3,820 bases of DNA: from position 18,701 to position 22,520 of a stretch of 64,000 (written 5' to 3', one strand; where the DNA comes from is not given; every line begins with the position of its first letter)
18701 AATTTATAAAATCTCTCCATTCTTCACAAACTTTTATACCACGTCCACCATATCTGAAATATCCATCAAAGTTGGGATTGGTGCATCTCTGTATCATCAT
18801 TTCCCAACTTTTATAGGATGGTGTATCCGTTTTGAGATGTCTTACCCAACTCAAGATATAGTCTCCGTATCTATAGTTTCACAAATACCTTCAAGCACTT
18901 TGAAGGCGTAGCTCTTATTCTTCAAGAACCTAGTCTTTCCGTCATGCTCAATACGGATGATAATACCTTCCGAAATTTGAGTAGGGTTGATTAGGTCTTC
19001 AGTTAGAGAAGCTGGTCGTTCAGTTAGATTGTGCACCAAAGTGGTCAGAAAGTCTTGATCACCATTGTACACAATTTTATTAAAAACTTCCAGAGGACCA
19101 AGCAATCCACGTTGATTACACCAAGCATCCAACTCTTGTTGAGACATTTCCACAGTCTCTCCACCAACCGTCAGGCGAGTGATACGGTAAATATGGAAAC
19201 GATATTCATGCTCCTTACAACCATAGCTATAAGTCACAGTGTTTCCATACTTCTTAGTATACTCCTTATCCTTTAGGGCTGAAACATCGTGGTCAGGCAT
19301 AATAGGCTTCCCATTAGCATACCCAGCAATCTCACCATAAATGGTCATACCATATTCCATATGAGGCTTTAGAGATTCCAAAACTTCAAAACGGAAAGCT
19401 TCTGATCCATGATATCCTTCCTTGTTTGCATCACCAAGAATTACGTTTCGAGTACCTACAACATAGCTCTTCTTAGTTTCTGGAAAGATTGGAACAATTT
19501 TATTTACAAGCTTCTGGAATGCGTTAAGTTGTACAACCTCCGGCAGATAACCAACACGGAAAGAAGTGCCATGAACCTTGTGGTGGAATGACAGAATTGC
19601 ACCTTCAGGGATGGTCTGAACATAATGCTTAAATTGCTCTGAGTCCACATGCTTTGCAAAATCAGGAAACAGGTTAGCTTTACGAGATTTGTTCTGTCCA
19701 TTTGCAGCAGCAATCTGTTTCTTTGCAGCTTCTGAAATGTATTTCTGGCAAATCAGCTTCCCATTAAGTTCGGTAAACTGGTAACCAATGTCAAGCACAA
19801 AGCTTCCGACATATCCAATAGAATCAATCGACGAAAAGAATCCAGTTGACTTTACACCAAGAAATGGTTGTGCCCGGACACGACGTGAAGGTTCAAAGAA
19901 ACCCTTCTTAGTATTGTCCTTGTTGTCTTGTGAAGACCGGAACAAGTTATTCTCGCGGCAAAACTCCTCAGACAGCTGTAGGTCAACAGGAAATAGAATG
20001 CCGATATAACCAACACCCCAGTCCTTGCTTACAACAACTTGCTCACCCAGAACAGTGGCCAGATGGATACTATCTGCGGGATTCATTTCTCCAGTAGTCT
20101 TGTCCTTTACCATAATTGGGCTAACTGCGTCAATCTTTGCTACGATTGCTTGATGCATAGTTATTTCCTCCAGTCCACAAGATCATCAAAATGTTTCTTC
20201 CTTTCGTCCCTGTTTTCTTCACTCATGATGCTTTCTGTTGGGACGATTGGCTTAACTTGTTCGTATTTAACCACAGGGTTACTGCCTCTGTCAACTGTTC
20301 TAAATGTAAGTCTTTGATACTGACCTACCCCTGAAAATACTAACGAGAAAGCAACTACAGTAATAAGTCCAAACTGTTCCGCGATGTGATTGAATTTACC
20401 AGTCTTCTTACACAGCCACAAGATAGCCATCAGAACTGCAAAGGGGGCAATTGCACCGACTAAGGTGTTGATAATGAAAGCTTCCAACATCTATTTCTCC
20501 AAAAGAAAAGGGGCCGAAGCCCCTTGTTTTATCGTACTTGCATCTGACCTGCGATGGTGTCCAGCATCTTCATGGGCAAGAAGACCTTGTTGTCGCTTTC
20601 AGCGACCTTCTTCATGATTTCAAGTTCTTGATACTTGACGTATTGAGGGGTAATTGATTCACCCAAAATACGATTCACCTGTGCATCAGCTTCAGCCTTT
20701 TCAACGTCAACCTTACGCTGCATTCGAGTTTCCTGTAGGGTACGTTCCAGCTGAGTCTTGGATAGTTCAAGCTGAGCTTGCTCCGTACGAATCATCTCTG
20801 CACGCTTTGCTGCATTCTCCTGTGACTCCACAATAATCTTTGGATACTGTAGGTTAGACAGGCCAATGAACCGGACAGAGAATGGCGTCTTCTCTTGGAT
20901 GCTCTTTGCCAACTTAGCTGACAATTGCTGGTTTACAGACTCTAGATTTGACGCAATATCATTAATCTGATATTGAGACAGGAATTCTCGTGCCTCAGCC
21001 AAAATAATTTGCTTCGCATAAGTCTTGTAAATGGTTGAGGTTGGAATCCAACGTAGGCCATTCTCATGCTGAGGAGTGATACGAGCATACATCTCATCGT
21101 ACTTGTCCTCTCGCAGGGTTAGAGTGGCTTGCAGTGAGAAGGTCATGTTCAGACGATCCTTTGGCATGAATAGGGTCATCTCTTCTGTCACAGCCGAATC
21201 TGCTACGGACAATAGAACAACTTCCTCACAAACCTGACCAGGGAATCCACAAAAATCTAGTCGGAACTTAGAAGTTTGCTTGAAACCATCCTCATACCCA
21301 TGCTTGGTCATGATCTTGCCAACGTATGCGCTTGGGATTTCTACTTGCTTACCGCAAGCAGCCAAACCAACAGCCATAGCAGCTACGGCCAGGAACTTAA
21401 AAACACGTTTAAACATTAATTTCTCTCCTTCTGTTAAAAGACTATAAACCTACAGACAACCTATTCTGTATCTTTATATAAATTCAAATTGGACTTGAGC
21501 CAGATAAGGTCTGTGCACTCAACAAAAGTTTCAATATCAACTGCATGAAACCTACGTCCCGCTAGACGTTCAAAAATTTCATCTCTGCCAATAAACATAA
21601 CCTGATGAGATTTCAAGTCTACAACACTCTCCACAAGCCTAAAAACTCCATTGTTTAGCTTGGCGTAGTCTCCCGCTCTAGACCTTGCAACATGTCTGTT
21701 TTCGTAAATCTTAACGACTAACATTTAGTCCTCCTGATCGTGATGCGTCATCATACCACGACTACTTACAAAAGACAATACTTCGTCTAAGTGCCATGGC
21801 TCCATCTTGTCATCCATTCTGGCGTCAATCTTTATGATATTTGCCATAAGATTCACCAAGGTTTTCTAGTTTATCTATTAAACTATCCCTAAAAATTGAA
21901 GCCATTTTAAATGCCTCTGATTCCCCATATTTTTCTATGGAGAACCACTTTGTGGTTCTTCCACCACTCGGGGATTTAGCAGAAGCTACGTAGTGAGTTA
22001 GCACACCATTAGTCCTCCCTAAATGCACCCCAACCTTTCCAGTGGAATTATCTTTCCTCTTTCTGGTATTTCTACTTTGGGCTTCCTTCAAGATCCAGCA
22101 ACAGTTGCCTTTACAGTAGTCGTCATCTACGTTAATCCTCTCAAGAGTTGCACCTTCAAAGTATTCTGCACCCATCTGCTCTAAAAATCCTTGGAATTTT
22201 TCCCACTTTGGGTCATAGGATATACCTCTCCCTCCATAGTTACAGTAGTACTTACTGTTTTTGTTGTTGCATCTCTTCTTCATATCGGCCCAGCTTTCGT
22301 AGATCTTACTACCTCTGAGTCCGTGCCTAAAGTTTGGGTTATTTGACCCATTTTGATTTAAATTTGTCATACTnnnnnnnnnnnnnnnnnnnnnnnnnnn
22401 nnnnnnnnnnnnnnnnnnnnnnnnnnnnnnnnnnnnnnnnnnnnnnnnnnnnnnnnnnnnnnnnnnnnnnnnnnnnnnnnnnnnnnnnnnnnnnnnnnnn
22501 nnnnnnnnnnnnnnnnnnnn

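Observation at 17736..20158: Candidate RNA-repair module: kinase-only Pnk-like protein adjacent to an Rnl2-like RNA ligase, near a phage tRNA set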

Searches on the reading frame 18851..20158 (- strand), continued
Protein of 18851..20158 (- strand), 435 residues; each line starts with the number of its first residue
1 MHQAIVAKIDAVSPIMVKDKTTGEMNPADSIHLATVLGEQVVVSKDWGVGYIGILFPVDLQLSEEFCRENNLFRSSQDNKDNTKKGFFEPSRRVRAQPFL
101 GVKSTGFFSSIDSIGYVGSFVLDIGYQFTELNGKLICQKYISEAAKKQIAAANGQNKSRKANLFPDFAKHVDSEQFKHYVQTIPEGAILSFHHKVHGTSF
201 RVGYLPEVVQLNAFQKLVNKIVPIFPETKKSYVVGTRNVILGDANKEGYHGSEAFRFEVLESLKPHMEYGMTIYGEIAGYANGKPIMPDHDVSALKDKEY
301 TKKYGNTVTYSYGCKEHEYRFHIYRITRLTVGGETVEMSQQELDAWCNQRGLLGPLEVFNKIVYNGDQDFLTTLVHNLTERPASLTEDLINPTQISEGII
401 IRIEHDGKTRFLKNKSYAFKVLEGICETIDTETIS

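Call 75: search_protein_families(library=pfam, proteins=[L045:12546-12947:+, L045:11917-12546:+], max_evalue=0.01)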
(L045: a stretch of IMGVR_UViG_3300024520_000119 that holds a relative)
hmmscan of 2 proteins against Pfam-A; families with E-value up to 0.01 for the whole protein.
L045:12546-12947:+ (133 aa): 1 family
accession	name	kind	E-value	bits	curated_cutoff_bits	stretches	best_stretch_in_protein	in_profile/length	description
PF20274.4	cREC_REC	-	1e-16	61.8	27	1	6-124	3-87/88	Cyclic-phosphate processing Receiver domain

L045:11917-12546:+ (209 aa): 1 family
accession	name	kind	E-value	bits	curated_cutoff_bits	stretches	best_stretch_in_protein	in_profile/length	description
PF12850.12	Metallophos_2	-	0.00039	20.9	27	1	52-156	13-118/154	Calcineurin-like phosphoesterase superfamily domain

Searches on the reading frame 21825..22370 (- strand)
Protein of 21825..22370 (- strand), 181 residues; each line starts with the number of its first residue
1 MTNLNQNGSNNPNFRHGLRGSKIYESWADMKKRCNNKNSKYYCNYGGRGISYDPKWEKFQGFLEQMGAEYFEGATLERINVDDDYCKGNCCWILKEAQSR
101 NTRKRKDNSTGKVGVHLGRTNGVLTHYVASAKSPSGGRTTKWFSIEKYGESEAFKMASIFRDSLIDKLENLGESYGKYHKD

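Call 3: search_protein_families(library=pfam, proteins=[window:21825-22370:-], max_evalue=0.01)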
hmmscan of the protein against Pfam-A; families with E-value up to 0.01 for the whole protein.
window:21825-22370:- (181 aa): 1 family
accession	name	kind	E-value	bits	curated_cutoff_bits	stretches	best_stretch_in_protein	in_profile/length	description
PF00847.26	AP2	-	3.9e-06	27.5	33.3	1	127-163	15-50/54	AP2 domain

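Call 4: search_protein_families(library=phrogs, proteins=[window:21825-22370:-], max_evalue=0.001)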
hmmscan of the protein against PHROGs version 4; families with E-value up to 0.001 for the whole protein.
window:21825-22370:- (181 aa): 6 families
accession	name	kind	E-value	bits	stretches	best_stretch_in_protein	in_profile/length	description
phrog_8790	-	DNA, RNA and nucleotide metabolism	5.4e-32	112.7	1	14-108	17-109/241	restriction endonuclease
phrog_374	-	DNA, RNA and nucleotide metabolism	7.2e-32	111.9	1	15-129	264-375/617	HNH endonuclease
phrog_3377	-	DNA, RNA and nucleotide metabolism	1.4e-29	104.4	1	16-106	7-98/196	HNH endonuclease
phrog_2081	-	DNA, RNA and nucleotide metabolism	3.1e-19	70.4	1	10-107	92-201/433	HNH endonuclease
phrog_953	-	DNA, RNA and nucleotide metabolism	8.6e-13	49.4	1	17-138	218-337/420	HNH endonuclease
phrog_4578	-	DNA, RNA and nucleotide metabolism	0.00027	21.8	0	72-130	28-87/130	HNH endonuclease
